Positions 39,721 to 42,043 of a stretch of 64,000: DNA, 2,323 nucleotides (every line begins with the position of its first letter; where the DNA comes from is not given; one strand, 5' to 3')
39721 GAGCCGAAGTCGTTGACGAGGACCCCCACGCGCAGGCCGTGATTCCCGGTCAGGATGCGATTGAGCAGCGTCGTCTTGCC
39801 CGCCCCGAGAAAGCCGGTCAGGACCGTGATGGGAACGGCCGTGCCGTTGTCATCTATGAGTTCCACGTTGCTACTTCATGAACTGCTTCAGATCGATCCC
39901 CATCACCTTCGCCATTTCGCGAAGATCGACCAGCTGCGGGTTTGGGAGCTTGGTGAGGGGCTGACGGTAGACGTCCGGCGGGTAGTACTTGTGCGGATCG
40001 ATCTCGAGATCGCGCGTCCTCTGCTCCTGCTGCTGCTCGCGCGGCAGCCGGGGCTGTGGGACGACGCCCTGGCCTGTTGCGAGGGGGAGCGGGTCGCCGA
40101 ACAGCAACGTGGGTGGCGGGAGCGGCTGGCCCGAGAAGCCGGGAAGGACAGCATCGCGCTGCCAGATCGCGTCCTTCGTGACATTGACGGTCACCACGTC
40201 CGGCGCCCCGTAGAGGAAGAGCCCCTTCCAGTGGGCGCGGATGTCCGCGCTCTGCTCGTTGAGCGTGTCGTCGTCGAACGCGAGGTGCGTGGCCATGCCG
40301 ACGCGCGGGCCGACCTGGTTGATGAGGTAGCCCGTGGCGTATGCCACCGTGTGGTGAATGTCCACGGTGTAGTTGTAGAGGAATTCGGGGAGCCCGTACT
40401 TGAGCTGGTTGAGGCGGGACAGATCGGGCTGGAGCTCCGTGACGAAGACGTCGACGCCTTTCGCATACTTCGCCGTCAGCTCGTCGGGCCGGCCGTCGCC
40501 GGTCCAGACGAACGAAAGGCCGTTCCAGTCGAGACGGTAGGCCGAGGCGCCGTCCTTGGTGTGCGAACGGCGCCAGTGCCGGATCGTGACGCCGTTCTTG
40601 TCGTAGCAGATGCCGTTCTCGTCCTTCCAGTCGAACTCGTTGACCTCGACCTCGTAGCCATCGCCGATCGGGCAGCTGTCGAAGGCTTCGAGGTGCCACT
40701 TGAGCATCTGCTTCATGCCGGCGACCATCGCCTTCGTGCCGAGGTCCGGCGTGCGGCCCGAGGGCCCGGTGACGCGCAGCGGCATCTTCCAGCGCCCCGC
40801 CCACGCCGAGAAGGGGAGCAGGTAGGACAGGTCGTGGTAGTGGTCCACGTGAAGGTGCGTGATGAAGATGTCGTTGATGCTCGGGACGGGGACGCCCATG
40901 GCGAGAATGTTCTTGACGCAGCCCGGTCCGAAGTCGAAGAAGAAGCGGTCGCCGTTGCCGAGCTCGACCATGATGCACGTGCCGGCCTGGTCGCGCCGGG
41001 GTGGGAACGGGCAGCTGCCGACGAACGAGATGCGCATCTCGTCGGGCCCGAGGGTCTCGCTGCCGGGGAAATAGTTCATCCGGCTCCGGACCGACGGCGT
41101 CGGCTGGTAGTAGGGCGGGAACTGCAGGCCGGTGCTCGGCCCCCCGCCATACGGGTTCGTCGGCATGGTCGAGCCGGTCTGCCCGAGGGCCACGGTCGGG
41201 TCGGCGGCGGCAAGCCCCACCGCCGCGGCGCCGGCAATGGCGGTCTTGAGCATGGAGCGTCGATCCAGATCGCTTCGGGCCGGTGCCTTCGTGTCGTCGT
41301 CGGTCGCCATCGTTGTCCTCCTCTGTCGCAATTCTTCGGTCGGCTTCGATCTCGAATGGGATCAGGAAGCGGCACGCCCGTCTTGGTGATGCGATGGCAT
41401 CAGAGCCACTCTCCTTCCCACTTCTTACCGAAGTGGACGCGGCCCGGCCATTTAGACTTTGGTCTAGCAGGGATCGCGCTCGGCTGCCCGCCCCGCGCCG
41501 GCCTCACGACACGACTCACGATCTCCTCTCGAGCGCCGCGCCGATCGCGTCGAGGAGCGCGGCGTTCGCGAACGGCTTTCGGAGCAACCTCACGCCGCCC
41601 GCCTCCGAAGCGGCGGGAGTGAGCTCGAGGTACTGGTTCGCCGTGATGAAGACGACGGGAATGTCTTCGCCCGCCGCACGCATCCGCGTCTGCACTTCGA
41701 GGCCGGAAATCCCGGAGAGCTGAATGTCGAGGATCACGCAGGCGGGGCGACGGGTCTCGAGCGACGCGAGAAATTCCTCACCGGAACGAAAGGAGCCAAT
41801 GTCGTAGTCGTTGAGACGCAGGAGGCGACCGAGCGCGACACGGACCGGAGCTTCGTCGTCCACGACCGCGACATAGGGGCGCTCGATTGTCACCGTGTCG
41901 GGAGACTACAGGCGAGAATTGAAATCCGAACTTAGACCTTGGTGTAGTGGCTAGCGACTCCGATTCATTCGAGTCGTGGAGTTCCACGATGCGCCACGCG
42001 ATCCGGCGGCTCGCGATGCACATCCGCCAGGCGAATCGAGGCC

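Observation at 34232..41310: Candidate undescribed periplasmic ester-scavenging system: Tat MBL hydrolase, COG0523 chaperone, sulfatase and three outer-membrane barrels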

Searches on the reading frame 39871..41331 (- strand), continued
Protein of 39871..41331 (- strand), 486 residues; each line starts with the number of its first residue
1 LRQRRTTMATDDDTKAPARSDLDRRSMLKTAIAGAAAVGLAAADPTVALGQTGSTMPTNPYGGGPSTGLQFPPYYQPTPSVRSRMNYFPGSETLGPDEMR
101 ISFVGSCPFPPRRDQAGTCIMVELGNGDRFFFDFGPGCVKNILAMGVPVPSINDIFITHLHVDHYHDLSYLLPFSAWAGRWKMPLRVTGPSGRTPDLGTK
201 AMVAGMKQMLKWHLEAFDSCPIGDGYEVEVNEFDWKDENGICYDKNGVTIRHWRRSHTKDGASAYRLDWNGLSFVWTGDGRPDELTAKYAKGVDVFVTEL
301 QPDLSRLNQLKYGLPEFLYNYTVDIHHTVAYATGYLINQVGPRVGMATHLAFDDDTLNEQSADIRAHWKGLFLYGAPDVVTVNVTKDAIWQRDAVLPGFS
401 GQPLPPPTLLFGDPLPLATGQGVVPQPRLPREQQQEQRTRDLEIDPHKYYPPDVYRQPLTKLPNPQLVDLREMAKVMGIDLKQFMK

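Call 23: get_annotated_region(hit=H8, flank=9000)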
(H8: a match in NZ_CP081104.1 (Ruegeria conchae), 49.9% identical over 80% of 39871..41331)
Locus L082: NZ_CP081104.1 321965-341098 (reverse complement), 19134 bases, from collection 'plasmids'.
description: Ruegeria conchae strain M340 plasmid unnamed1, complete sequence
organism: Ruegeria conchae (NCBI taxid 981384)
taxonomy: Bacteria; Pseudomonadota; Alphaproteobacteria; Rhodobacterales; Roseobacteraceae; Ruegeria; Ruegeria conchae
host: -; source: -; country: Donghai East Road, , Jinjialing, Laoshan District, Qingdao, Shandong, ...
typing (MOB-suite, as given by PLSDB): non-mobilizable
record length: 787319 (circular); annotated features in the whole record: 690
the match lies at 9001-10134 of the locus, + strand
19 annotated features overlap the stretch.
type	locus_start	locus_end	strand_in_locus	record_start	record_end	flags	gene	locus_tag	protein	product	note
CDS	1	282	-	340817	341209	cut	-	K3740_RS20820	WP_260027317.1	Rid family hydrolase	-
CDS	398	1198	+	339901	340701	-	-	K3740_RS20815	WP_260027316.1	methyltransferase domain-containing protein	-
CDS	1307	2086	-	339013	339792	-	-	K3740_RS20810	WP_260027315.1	methyltransferase domain-containing protein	-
CDS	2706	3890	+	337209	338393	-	-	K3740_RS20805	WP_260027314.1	alpha/beta hydrolase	-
CDS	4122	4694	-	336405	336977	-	-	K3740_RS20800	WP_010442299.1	peroxidase-related enzyme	-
CDS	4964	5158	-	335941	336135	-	-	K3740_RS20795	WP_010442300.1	hypothetical protein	-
CDS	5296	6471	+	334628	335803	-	-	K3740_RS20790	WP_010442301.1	winged helix-turn-helix domain-containing protein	GO:0000160 - phosphorelay signal transduction system [Evidence IEA]; GO:0006355 - regulation of DNA-templated ...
CDS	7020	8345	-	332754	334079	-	-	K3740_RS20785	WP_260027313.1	hypothetical protein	-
CDS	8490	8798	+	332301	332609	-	-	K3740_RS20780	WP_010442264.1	hypothetical protein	-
CDS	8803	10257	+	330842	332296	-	gntH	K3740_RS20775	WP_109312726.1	guanitoxin biosynthesis MBL fold metallo-hydrolase GntH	-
CDS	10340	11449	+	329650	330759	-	-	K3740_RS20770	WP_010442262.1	biotin/lipoyl-binding protein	-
CDS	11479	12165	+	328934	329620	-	-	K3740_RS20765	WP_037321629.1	ABC transporter ATP-binding protein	-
CDS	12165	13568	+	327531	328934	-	-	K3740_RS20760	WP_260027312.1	ABC transporter permease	-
CDS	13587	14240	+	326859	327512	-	-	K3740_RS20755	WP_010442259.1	DUF3299 domain-containing protein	-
CDS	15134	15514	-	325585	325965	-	-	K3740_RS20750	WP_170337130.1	hypothetical protein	-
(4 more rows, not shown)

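Call 24: search_protein_families(library=pfam, proteins=[L001:1698-2690:+, L022:14460-15554:+, L054:2435-3349:-, L004:13869-15419:+, L028:12735-13502:+, L002:13208-14206:+, L021:12749-13789:+, L013:14027-15673:+, L077:6995-8575:+, L049:8995-9915:+], max_evalue=0.001)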
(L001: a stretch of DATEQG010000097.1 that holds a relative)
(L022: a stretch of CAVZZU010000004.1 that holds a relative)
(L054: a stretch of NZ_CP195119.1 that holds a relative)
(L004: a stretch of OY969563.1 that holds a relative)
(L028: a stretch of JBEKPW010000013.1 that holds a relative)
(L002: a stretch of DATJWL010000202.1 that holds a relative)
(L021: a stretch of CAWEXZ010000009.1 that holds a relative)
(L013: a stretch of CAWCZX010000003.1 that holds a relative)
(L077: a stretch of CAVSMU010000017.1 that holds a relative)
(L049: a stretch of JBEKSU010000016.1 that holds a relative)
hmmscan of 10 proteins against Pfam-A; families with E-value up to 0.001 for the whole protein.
L001:1698-2690:+ (330 aa): 1 family
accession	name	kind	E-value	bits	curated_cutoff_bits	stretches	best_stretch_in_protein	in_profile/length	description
PF12833.13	HTH_18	-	6.9e-16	58.8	33.6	1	246-327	1-79/80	Helix-turn-helix domain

L022:14460-15554:+ (364 aa): 1 family
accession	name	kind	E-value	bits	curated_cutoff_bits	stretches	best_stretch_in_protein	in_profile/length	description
PF13557.12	Phenol_MetA_deg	-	5.1e-14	53.3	22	1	89-290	3-190/242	Putative MetA-pathway of phenol degradation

L054:2435-3349:- (304 aa): 3 families
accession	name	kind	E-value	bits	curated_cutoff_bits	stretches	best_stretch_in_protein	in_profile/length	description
PF00005.33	ABC_tran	-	2.8e-26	93.2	25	1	21-167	1-137/137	ABC transporter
PF13304.12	AAA_21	-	2.4e-13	51.3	27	1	130-202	229-303/304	AAA domain, putative AbiEii toxin, Type IV TA system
PF02463.25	SMC_N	-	1.4e-08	34.9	40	1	29-209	22-208/220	RecF/RecN/SMC N terminal domain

L004:13869-15419:+ (516 aa): 2 families
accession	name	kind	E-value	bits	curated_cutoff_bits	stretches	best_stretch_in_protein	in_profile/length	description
PF01464.25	SLT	-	2.7e-16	59.6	21.3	1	355-467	2-110/117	Transglycosylase SLT domain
PF00497.25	SBP_bac_3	-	4.8e-08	33.3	26.4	1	107-315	15-115/132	Bacterial extracellular solute-binding proteins, family 3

L028:12735-13502:+ (255 aa): 1 family
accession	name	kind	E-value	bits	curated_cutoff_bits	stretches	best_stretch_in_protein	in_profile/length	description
PF14023.12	Bestrophin-like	-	1.1e-16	61.5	32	1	27-244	14-231/232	Bestrophin-like domain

L002:13208-14206:+ (332 aa): 3 families
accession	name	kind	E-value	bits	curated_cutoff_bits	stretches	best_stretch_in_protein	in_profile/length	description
PF07859.19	Abhydrolase_3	-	5.8e-65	219.4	25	1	97-302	1-209/210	alpha/beta hydrolase fold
PF20434.5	BD-FAE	-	8.9e-21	74.8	26.8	1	92-189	11-111/215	BD-FAE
PF00135.34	COesterase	-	3.8e-08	33.2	27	1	82-180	86-196/515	Carboxylesterase family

L021:12749-13789:+ (346 aa): 0 families

L013:14027-15673:+ (548 aa): 3 families
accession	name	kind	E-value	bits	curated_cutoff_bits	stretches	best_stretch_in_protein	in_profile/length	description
PF07690.21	MFS_1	-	4.8e-55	187.3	33.4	1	43-440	1-345/347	Major Facilitator Superfamily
PF00083.30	Sugar_tr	-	1.4e-13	51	22.3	1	42-218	4-197/452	Sugar (and other) transporter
PF06609.19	TRI12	-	6.4e-07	28.6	23.2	1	31-328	39-342/599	Fungal trichothecene efflux pump (TRI12)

L077:6995-8575:+ (526 aa): 1 family
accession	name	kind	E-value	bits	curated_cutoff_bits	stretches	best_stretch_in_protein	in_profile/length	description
PF10009.15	DUF2252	-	2.1e-144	481.8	22.3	1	63-465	1-391/392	Uncharacterized protein conserved in bacteria (DUF2252)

L049:8995-9915:+ (306 aa): 0 families

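Call 36: search_protein_families(library=pfam, proteins=[L049:8995-9915:+, L021:12749-13789:+], max_evalue=5)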
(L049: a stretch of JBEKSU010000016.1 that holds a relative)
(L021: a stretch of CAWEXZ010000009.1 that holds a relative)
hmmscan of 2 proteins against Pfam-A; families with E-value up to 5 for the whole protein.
L049:8995-9915:+ (306 aa): 0 families

L021:12749-13789:+ (346 aa): 0 families

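Call 57: search_protein_families(library=pfam, proteins=[L071:5328-7007:-, L071:7068-8543:-, L071:12611-13576:+, L071:13573-15453:+, L071:15457-16467:+, L059:7587-8681:+, L059:8699-9913:+, L059:12342-13259:+, L059:13301-13900:+, L059:4068-7580:+], max_evalue=0.0001)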
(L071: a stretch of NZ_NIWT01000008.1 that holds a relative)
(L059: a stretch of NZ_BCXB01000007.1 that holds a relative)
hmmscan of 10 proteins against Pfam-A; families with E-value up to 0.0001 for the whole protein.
L071:5328-7007:- (559 aa): 2 families
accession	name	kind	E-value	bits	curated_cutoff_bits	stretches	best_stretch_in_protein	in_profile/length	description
PF00501.34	AMP-binding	-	5.1e-75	253.1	29.9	1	22-408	2-384/384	AMP-binding enzyme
PF13193.12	AMP-binding_C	-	2.2e-20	73.8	24.5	1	458-532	2-76/76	AMP-binding enzyme C-terminal domain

L071:7068-8543:- (491 aa): 3 families
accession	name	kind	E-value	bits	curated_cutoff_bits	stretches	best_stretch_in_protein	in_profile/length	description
PF01266.30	DAO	-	3.4e-07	30.5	27.9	0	43-73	2-32/353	FAD dependent oxidoreductase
PF04820.20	Trp_halogenase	-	2.5e-06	27.1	21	0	170-219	169-215/458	Tryptophan halogenase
PF01494.25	FAD_binding_3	-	7.4e-06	25.9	22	0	43-73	4-34/349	FAD binding domain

L071:12611-13576:+ (321 aa): 3 families
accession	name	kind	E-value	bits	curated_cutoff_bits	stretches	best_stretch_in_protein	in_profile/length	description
PF07859.19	Abhydrolase_3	-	4.9e-47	160.8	25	1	94-296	1-208/210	alpha/beta hydrolase fold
PF20434.5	BD-FAE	-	1.9e-17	63.9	26.8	1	87-179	9-105/215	BD-FAE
PF10340.15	Say1_Mug180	-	8.3e-05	22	21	0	93-188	124-220/374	Steryl acetyl hydrolase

L071:13573-15453:+ (626 aa): 2 families
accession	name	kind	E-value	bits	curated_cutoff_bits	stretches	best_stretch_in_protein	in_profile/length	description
PF00501.34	AMP-binding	-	4.2e-72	243.5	29.9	1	19-415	3-384/384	AMP-binding enzyme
PF13193.12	AMP-binding_C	-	1.2e-14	55.4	24.5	1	466-541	2-76/76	AMP-binding enzyme C-terminal domain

L071:15457-16467:+ (336 aa): 1 family
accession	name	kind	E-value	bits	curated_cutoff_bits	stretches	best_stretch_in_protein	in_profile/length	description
PF01370.27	Epimerase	-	5.1e-06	26.5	20.9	1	8-68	1-70/240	NAD dependent epimerase/dehydratase family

L059:7587-8681:+ (364 aa): 2 families
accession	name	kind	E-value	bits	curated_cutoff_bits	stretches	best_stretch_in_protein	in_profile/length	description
PF02812.23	ELFV_dehydrog_N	-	2.5e-30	105.3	25.3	1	30-148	1-127/129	Glu/Leu/Phe/Val dehydrogenase, dimerisation domain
PF00208.27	ELFV_dehydrog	-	3.9e-16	59.9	23.4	2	242-361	106-234/241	Glutamate/Leucine/Phenylalanine/Valine dehydrogenase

L059:8699-9913:+ (404 aa): 4 families
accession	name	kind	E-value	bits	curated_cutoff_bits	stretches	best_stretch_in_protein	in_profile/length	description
PF05175.20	MTS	-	1.3e-10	41.7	23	1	223-336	34-140/170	Methyltransferase small domain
PF06325.19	PrmA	-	7.3e-09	36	22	1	223-291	164-233/296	Ribosomal protein L11 methyltransferase (PrmA)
PF13649.12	Methyltransf_25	-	2.5e-06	28.5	27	1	226-286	3-66/97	Methyltransferase domain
PF08241.18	Methyltransf_11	-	5.9e-05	24.1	21.2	0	226-279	2-51/95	Methyltransferase domain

L059:12342-13259:+ (305 aa): 1 family
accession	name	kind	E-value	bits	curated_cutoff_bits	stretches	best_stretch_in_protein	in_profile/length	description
PF09948.15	PpoB2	-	2.3e-48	165.1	28.7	1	110-293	1-187/188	Copper chaperone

L059:13301-13900:+ (199 aa): 1 family
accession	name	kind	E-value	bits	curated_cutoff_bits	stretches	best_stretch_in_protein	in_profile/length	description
PF07040.16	DUF1326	-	7.2e-27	95.1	25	1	28-186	18-175/177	Protein of unknown function (DUF1326)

L059:4068-7580:+ (1170 aa): 2 families
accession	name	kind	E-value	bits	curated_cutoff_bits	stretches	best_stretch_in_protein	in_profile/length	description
PF20169.3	DUF6537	-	4.8e-53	180.5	27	1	959-1152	3-202/203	Family of unknown function (DUF6537)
PF01558.24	POR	-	2.3e-18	67.4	27.4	1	727-916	1-171/173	Pyruvate ferredoxin/flavodoxin oxidoreductase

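Call 69: get_annotated_region(hit=H9, flank=6000)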
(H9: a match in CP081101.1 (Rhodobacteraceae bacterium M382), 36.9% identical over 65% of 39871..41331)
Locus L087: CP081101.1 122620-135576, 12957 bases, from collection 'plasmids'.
description: Rhodobacteraceae bacterium M382 plasmid unnamed3, complete sequence
organism: Rhodobacteraceae bacterium M382 (NCBI taxid 2867017)
taxonomy: Bacteria; Pseudomonadota; Alphaproteobacteria; Rhodobacterales; Paracoccaceae; ; Rhodobacteraceae bacterium M382
host: -; source: -; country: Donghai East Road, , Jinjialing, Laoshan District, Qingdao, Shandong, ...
typing (MOB-suite, as given by PLSDB): non-mobilizable
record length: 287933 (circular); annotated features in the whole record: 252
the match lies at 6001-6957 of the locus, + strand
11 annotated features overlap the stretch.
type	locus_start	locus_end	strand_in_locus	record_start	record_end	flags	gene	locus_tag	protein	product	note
CDS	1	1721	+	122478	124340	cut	-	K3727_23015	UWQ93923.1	AMP-binding protein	-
CDS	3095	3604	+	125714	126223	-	-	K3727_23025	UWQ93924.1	DUF285 domain-containing protein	-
CDS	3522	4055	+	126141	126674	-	-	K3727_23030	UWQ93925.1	hypothetical protein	-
CDS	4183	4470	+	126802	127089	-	-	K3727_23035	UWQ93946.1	hypothetical protein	-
CDS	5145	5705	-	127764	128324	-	-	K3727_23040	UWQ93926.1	TetR/AcrR family transcriptional regulator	-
CDS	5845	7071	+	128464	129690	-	-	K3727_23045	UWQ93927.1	MBL fold metallo-hydrolase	-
CDS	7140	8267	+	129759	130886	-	-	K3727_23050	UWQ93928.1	MBL fold metallo-hydrolase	-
CDS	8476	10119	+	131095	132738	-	-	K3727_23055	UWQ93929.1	hypothetical protein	-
CDS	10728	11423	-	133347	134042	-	urtE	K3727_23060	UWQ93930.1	urea ABC transporter ATP-binding subunit UrtE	-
CDS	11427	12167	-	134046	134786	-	urtD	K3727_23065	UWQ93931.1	urea ABC transporter ATP-binding protein UrtD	-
CDS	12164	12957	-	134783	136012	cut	urtC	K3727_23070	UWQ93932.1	urea ABC transporter permease subunit UrtC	-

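Call 75: search_protein_representatives(protein=window:39871-41310:-)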
Query: 479 residues. Proteins with E-value up to 0.001 (for the whole library): 3196; up to 1e-10: 924; up to 1e-30: 189. The best 150 are listed.
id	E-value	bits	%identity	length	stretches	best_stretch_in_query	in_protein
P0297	0.0e+00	1025.0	56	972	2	20-445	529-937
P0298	4.8e-169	579.6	61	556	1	37-455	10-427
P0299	2.3e-166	570.7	62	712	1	49-452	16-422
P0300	2.4e-157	541.0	91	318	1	92-337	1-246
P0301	5.5e-148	510.1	52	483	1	4-475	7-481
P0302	1.5e-123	429.5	50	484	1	59-457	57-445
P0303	3.9e-113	395.1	77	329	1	114-326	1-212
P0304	6.9e-112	391.0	51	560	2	178-462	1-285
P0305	2.5e-107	376.0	60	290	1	197-461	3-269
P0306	7.0e-102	358.0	61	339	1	164-436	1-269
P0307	5.5e-101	355.1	45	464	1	52-453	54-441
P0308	1.4e-100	353.7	53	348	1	77-399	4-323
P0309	1.2e-98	347.4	40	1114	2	80-389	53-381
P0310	7.9e-92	324.9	62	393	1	121-358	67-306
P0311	1.5e-89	317.4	53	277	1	55-322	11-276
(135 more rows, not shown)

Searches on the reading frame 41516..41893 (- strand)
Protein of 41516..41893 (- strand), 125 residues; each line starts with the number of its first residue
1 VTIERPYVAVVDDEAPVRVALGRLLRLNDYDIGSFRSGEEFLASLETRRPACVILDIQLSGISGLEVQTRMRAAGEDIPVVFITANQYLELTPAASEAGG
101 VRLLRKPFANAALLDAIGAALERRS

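Call 3: search_protein_families(library=pfam, proteins=[window:41516-41893:-], max_evalue=0.01)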
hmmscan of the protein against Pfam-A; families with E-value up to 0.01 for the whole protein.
window:41516-41893:- (125 aa): 1 family
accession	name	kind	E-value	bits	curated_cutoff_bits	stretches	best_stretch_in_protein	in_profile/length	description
PF00072.30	Response_reg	-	4e-24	85.4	30.2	1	8-117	1-110/111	Response regulator receiver domain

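Call 4: search_protein_families(library=ncbifam, proteins=[window:41516-41893:-], max_evalue=0.01)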
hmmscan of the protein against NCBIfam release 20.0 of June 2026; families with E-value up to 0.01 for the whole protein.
window:41516-41893:- (125 aa): 89 families (the best 25 are shown)
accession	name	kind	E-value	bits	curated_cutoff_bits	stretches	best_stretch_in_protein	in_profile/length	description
NF006900.1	PRK09390.1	equivalog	7.6e-23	81.1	255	1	5-123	4-122/203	response regulator FixJ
NF051870.1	NAssimRespRegNtrX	equivalog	5.7e-15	55.1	600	1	8-123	4-121/452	nitrogen assimilation response regulator NtrX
TIGR01818.1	ntrC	equivalog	9.6e-14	51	558.6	1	8-121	1-114/463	nitrogen regulation protein NR(I)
NF041734.1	resp_reg_RppA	equivalog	1.1e-13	51.1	250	1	9-125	4-121/229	two-component system response regulator RppA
NF040689.1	MtrAB_MtrA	equivalog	1.2e-13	50.9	300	1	9-123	2-115/219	MtrAB system response regulator MtrA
TIGR02154.1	PhoB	equivalog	1.5e-12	47.4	296.2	1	7-124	4-123/226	phosphate regulon transcriptional regulator PhoB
NF045944.1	ResRegRpaBCyano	equivalog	1.5e-12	47.4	330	1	10-123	2-114/229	response regulator transcription factor RpaB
NF008296.0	PRK11083.1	equivalog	1.5e-12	47.4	273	1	5-123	3-120/228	two-component system response regulator CreB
NF040749.1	tetrathio_RR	equivalog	4.1e-12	46.2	290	1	8-122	2-116/191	tetrathionate respiration response regulator TtrR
NF008176.1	PRK10923.1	equivalog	5.2e-12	45.1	620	1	5-110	3-108/469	nitrogen regulation protein NR(I)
NF007005.1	PRK09468.1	equivalog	1.7e-11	44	331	1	8-124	6-122/237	osmolarity response regulator transcription factor OmpR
NF053854.1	RespRegPhoBBctds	equivalog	1.8e-11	43.8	270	1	9-123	2-117/225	two-component system response regulator PhoB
NF053512.1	nitric_RR_NosR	exception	1.8e-11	43.7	400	1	10-124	3-118/422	response regulator c-di-GMP phosphodiesterase, NosR family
NF047793.1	ResRegPgtA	equivalog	4.5e-11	42.2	650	1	6-124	6-124/414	two-component system response regulator PgtA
NF040534.1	resp_reg_YycF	equivalog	3.5e-10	39.5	340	1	8-124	3-118/231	response regulator YycF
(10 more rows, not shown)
